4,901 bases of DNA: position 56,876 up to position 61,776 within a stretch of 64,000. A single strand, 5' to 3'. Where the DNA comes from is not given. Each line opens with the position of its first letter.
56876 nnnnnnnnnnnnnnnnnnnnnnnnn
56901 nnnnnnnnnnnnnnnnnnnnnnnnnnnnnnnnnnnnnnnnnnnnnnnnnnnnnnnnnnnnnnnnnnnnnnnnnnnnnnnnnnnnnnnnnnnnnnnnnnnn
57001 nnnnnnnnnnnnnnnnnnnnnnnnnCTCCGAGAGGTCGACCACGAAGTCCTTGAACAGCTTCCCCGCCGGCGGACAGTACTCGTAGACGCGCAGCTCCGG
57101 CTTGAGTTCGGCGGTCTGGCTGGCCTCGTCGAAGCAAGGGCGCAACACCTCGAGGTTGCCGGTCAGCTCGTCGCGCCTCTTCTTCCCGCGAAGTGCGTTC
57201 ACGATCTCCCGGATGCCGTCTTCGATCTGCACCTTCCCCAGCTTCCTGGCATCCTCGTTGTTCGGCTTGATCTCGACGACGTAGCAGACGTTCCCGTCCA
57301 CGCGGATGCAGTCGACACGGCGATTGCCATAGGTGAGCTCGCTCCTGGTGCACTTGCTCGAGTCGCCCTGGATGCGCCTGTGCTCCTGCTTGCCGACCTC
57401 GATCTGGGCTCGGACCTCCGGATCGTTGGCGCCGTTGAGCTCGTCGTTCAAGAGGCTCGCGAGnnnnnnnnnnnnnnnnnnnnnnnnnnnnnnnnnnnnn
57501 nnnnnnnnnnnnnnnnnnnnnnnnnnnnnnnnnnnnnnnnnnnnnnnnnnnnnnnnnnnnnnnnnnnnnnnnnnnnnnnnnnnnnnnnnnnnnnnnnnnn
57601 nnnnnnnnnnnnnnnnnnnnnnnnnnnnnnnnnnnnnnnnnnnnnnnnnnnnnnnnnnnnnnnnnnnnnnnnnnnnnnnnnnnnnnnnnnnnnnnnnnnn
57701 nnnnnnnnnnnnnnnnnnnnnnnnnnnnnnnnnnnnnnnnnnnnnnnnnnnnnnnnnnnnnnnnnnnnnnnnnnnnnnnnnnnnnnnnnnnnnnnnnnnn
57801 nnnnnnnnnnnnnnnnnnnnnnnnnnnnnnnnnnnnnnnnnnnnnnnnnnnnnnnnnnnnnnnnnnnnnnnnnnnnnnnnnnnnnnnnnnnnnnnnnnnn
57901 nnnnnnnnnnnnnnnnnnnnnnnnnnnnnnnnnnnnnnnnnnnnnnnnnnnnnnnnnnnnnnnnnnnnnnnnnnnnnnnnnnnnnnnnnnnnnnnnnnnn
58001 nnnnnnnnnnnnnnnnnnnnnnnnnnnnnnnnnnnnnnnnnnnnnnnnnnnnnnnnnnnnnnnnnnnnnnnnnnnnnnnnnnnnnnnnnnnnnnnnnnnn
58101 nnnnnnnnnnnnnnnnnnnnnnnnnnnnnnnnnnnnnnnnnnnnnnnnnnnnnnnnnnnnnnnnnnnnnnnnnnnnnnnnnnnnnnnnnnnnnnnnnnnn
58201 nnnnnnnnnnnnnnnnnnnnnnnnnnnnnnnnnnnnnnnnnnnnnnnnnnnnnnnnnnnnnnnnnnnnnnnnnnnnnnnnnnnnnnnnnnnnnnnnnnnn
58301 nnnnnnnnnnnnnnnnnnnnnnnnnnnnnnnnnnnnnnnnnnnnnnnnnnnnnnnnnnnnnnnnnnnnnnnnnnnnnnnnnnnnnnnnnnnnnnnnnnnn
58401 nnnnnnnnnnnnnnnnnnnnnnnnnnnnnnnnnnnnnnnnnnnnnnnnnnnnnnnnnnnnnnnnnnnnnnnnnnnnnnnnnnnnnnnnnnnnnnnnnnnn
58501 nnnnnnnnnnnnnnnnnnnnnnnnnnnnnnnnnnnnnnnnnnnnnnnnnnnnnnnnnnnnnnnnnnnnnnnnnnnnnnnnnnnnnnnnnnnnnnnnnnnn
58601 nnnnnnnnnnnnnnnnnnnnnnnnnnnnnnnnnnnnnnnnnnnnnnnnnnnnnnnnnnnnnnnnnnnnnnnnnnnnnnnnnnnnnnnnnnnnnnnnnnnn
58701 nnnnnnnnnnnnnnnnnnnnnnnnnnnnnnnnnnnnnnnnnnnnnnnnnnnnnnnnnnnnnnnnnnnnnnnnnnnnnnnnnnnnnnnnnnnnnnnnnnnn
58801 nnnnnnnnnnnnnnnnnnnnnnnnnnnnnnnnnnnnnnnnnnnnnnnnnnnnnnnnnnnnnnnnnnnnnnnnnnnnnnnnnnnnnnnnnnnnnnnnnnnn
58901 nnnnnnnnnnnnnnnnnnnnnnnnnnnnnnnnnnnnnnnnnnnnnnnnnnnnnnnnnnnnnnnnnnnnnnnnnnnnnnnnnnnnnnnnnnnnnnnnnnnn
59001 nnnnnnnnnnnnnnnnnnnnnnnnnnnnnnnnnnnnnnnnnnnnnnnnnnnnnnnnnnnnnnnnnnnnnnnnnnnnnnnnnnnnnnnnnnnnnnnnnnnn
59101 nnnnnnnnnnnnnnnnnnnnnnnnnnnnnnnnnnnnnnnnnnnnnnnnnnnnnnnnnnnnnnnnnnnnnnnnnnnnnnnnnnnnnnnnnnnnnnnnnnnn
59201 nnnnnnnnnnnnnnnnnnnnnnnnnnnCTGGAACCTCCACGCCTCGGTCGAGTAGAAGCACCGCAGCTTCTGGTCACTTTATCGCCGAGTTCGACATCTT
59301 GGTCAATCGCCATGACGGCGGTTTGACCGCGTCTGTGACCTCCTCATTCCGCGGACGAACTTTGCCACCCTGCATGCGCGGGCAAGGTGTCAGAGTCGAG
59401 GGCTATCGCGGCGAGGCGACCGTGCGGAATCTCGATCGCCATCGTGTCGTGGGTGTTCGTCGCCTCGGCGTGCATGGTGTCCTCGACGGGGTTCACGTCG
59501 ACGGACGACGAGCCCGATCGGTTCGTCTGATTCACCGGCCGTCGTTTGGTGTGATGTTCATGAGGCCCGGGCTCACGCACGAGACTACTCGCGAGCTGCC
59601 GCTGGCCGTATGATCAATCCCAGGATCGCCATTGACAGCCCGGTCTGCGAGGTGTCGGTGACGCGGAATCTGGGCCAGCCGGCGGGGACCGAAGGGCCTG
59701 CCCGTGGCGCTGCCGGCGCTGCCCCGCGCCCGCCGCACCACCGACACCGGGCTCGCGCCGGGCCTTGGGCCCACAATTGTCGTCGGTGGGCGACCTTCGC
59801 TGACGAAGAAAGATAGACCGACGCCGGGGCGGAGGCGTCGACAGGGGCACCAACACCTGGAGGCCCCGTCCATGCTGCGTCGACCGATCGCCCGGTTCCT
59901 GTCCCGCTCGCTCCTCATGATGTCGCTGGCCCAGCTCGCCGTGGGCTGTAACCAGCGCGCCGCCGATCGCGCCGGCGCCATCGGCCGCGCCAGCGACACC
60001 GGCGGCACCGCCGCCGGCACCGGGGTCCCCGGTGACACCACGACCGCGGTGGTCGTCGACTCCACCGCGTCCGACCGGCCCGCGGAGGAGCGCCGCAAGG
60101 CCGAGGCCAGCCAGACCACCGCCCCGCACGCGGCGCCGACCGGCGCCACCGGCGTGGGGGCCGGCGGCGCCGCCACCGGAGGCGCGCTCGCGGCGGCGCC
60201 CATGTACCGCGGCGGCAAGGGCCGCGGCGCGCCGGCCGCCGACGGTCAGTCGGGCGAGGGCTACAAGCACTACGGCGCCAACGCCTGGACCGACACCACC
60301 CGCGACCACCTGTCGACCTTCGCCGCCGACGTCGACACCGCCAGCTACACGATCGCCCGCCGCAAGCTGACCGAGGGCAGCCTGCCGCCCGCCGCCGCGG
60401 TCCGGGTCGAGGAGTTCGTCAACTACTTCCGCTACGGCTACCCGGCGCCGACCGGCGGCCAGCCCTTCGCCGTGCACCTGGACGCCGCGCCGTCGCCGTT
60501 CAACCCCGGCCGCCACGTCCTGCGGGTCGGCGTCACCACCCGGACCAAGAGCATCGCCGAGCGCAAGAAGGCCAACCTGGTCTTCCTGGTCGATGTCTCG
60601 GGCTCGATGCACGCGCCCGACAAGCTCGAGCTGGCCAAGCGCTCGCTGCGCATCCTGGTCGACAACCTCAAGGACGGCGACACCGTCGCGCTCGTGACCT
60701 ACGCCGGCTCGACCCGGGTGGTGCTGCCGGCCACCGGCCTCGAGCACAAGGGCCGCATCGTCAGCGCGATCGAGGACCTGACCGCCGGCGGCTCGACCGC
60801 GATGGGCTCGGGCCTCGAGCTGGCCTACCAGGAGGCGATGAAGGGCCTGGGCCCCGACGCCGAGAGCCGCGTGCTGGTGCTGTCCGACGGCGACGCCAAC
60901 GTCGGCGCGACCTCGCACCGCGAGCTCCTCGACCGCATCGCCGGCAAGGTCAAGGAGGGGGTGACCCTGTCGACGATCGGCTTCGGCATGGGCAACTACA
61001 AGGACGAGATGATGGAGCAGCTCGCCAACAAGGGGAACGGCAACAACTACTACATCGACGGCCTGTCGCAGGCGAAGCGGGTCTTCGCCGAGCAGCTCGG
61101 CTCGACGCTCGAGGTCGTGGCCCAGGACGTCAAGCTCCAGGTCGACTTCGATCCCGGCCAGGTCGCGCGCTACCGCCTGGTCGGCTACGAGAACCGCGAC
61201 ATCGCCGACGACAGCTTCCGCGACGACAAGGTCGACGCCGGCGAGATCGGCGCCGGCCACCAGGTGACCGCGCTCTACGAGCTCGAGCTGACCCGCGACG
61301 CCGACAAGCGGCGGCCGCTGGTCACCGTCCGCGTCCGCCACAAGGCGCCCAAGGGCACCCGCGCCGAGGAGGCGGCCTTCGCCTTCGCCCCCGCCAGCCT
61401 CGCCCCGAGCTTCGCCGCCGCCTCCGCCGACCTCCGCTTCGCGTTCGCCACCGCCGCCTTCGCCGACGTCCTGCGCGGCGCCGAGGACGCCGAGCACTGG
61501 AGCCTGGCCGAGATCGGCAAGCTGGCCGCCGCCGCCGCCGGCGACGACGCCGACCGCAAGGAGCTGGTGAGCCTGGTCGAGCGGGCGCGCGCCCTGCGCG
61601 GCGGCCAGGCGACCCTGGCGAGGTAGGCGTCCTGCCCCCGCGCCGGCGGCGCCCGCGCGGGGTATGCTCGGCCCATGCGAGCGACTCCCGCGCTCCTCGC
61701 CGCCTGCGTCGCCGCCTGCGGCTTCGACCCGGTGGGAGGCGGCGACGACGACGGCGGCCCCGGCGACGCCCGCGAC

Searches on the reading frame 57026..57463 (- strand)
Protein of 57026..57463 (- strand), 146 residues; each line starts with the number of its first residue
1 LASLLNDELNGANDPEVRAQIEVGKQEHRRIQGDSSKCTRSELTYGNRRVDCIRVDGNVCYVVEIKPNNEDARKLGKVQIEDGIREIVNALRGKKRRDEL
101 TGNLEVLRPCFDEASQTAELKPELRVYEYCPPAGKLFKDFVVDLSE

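Call 29: find_homologous_proteins(query=window:57026-57463:-)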
Query seq(146 aa) (146 aa): 10 proteins with E <= 0.001 among 44 candidates.
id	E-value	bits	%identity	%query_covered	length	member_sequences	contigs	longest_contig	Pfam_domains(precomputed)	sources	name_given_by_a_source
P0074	1.8e-61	224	70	97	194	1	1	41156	PF15650.14,PF01646.24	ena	-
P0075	6.7e-60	219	67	97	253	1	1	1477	PF15650.14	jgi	jgi:DNA primase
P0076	9.8e-59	215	70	97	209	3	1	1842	PF15650.14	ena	-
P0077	1.7e-58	214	68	97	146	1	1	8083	PF15650.14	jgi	jgi:hypothetical protein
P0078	3.2e-55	204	67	97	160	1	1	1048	PF15650.14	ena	-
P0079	6.0e-54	200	64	95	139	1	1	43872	PF15650.14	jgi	jgi:hypothetical protein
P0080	1.8e-52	195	63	96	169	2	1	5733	PF15650.14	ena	-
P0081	2.2e-49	185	62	95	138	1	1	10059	PF15650.14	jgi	jgi:hypothetical protein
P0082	2.3e-40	156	59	95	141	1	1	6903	PF15650.14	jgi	jgi:hypothetical protein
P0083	4.1e-32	129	62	70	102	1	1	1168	-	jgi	jgi:hypothetical protein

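Call 30: search_protein_families(library=pfam, proteins=[P0074, P0075, P0076, P0077, P0079, P0081, P0082], max_evalue=0.1)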
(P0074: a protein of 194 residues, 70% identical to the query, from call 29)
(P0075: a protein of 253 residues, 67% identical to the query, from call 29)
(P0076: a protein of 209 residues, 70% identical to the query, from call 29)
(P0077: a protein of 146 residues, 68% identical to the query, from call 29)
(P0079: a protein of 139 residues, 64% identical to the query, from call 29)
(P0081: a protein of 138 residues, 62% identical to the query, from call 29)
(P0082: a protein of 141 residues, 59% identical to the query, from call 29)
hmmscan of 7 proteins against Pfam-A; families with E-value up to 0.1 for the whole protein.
P0074 (194 aa): 3 families
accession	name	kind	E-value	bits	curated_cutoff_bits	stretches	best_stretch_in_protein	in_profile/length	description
PF01646.22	Herpes_UL24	-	9.4e-05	22.9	27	1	91-140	51-112/177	Herpes virus proteins UL24 and UL76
PF15650.12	Tox-REase-9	-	0.00011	22.8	27.3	1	71-145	5-79/88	Restriction endonuclease fold toxin 9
PF01930.23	Cas_Cas4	-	0.029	14.9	22.7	1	70-132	29-86/160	Domain of unknown function DUF83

P0075 (253 aa): 3 families
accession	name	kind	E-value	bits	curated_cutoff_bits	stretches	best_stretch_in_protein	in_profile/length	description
PF15650.12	Tox-REase-9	-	0.0011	19.6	27.3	1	131-204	6-79/88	Restriction endonuclease fold toxin 9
PF01646.22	Herpes_UL24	-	0.011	16.1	27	1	138-195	40-108/177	Herpes virus proteins UL24 and UL76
PF01930.23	Cas_Cas4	-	0.098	13.2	22.7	0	129-189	29-84/160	Domain of unknown function DUF83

P0076 (209 aa): 2 families
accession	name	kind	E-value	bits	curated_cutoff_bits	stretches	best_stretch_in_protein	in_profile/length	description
PF15650.12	Tox-REase-9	-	6.4e-05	23.5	27.3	1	87-156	6-75/88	Restriction endonuclease fold toxin 9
PF01646.22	Herpes_UL24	-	0.023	15.1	27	1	107-157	52-114/177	Herpes virus proteins UL24 and UL76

P0077 (146 aa): 4 families
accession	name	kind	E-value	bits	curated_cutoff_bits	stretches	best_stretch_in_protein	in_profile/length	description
PF15650.12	Tox-REase-9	-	2.8e-05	24.7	27.3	1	23-92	5-75/88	Restriction endonuclease fold toxin 9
PF01646.22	Herpes_UL24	-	0.012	16.1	27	1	30-95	39-115/177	Herpes virus proteins UL24 and UL76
PF01930.23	Cas_Cas4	-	0.014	15.9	22.7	1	22-77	29-80/160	Domain of unknown function DUF83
PF12001.13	DUF3496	-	0.064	14.1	23.3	0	4-51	43-92/109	Domain of unknown function (DUF3496)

P0079 (139 aa): 4 families
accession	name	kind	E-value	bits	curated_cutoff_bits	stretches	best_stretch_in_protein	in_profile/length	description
PF15650.12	Tox-REase-9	-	0.00028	21.5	27.3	1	16-85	5-75/88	Restriction endonuclease fold toxin 9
PF01646.22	Herpes_UL24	-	0.0014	19.1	27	1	36-95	51-122/177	Herpes virus proteins UL24 and UL76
PF01930.23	Cas_Cas4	-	0.0057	17.2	22.7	1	15-96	29-103/160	Domain of unknown function DUF83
PF15823.10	UPF0524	-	0.079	12.7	27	1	30-81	105-156/239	UPF0524 of C3orf70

P0081 (138 aa): 3 families
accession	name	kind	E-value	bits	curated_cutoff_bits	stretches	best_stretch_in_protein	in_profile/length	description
PF01646.22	Herpes_UL24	-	0.00082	19.8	27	1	36-92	51-119/177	Herpes virus proteins UL24 and UL76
PF15650.12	Tox-REase-9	-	0.0012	19.5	27.3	1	16-78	5-68/88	Restriction endonuclease fold toxin 9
PF01930.23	Cas_Cas4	-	0.016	15.8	22.7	1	15-76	29-85/160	Domain of unknown function DUF83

P0082 (141 aa): 1 family
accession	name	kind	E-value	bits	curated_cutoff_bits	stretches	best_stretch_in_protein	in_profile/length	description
PF15650.12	Tox-REase-9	-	0.0053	17.4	27.3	1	17-80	5-68/88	Restriction endonuclease fold toxin 9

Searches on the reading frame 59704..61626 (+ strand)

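Call 75: search_protein_families(library=pfam, proteins=[window:59704-61626:+], max_evalue=0.001)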
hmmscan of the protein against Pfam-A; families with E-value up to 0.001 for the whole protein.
window:59704-61626:+ (640 aa): 6 families
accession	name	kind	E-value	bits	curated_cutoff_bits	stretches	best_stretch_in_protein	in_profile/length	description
PF12034.13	YfbK_C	-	6.5e-44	150.7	25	1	467-630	1-183/184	Uncharacterized protein YfbK, C-terminal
PF12450.13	vWF_A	-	1.5e-31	108.7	25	1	184-274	4-94/94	von Willebrand factor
PF00092.34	VWA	-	2.3e-22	80.5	23.8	1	291-456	1-167/174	von Willebrand factor type A domain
PF13519.12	VWA_2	-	4.8e-17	63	27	1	292-396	1-106/107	von Willebrand factor type A domain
PF13768.12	VWA_3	-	3e-08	34.3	27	1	291-448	2-153/155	von Willebrand factor type A domain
PF05762.20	VWA_CoxE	-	9.4e-06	25.6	26.4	1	280-399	48-162/222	VWA domain containing CoxE-like protein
